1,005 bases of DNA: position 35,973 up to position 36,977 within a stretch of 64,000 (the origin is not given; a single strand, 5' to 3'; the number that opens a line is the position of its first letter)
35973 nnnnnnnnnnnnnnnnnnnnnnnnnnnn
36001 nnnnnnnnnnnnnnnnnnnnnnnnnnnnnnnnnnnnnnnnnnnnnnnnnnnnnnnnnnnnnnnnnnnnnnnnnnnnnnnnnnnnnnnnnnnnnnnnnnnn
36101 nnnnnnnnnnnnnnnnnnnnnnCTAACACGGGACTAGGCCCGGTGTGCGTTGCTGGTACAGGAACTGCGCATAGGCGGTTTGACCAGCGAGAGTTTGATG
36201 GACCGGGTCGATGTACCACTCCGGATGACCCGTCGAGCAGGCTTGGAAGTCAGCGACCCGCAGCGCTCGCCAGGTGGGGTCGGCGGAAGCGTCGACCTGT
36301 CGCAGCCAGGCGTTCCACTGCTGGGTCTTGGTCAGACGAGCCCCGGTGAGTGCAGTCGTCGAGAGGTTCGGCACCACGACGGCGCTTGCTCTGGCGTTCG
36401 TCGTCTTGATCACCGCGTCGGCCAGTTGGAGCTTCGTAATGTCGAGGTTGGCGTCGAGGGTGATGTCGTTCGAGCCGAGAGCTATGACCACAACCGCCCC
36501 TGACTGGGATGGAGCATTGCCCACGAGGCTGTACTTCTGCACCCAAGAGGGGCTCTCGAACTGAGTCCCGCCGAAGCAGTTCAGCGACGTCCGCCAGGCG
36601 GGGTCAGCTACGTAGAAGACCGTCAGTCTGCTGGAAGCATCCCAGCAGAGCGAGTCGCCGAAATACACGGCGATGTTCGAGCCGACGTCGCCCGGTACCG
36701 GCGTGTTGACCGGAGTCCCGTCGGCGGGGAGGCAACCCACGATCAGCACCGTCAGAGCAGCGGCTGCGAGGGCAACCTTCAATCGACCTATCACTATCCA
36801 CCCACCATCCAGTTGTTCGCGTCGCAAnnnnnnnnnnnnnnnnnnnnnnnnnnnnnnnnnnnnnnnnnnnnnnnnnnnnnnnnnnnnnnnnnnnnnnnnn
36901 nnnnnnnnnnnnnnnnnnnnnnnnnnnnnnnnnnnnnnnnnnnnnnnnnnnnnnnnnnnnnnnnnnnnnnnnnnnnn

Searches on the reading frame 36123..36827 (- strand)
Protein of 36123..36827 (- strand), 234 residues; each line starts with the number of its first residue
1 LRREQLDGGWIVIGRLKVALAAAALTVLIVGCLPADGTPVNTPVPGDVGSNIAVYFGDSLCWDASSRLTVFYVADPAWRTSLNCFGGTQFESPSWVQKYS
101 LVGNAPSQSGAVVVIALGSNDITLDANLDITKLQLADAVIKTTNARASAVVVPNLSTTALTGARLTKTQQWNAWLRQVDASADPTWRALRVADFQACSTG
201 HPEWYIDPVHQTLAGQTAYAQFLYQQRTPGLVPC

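Call 69: search_protein_families(library=pfam, proteins=[window:36123-36827:-], max_evalue=0.001)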
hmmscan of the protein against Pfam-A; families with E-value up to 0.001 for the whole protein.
window:36123-36827:- (234 aa): 1 family
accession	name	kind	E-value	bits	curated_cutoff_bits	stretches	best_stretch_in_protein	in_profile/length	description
PF13472.12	Lipase_GDSL_2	-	4.3e-06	27.8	32.9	1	91-216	47-176/178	GDSL-like Lipase/Acylhydrolase family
